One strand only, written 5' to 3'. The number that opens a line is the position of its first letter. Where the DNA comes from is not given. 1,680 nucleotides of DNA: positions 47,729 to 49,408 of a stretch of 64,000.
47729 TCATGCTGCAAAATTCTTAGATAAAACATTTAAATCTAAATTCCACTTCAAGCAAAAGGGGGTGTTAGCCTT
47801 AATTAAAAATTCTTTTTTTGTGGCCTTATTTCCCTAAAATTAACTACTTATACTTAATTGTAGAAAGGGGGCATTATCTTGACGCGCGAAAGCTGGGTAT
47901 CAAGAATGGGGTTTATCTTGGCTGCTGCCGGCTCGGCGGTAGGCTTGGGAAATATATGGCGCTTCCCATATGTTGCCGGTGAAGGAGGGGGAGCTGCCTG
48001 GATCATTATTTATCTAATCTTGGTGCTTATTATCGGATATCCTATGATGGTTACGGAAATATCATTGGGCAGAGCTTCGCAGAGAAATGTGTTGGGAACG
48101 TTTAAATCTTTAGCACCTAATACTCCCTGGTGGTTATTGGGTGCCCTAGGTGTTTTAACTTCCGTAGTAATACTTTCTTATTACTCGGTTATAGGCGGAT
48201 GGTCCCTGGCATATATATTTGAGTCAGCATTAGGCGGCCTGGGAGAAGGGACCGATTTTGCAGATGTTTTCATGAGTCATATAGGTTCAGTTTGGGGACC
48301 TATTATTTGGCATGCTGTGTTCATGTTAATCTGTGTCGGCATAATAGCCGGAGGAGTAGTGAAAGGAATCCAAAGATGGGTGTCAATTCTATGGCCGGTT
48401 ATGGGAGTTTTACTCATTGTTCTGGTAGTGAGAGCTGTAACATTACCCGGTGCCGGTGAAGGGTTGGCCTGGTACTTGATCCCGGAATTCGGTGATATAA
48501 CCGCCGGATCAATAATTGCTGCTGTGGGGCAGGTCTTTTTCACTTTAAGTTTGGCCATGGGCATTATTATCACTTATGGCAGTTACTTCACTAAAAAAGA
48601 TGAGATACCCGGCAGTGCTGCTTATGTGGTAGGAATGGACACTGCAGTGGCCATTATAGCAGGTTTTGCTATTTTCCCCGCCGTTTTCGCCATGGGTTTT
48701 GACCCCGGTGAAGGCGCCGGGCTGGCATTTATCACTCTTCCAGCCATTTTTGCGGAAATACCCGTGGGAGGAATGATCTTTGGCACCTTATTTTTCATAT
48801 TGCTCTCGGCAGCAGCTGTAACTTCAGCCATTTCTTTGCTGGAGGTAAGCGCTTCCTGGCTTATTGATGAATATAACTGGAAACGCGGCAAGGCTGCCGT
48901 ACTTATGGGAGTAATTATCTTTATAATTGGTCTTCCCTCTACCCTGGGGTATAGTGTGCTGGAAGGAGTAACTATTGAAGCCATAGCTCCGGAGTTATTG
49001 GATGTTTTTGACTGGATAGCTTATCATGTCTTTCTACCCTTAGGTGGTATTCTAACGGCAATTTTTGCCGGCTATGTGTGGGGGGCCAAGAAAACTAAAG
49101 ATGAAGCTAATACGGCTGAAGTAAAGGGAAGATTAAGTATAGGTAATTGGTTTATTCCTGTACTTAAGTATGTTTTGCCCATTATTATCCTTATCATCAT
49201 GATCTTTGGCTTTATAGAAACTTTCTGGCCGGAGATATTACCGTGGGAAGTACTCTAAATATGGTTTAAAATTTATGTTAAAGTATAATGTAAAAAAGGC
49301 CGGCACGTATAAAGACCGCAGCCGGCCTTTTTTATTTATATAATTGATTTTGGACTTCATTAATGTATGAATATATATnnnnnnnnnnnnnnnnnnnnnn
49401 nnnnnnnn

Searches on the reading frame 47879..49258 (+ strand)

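Call 3: search_protein_families(library=pfam, proteins=[window:47879-49258:+])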
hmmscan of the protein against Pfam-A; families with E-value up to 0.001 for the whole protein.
window:47879-49258:+ (459 aa): 1 family
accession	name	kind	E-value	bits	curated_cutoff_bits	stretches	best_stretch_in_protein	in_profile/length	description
PF00209.24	SNF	-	6e-57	194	27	2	140-447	174-483/524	Sodium:neurotransmitter symporter family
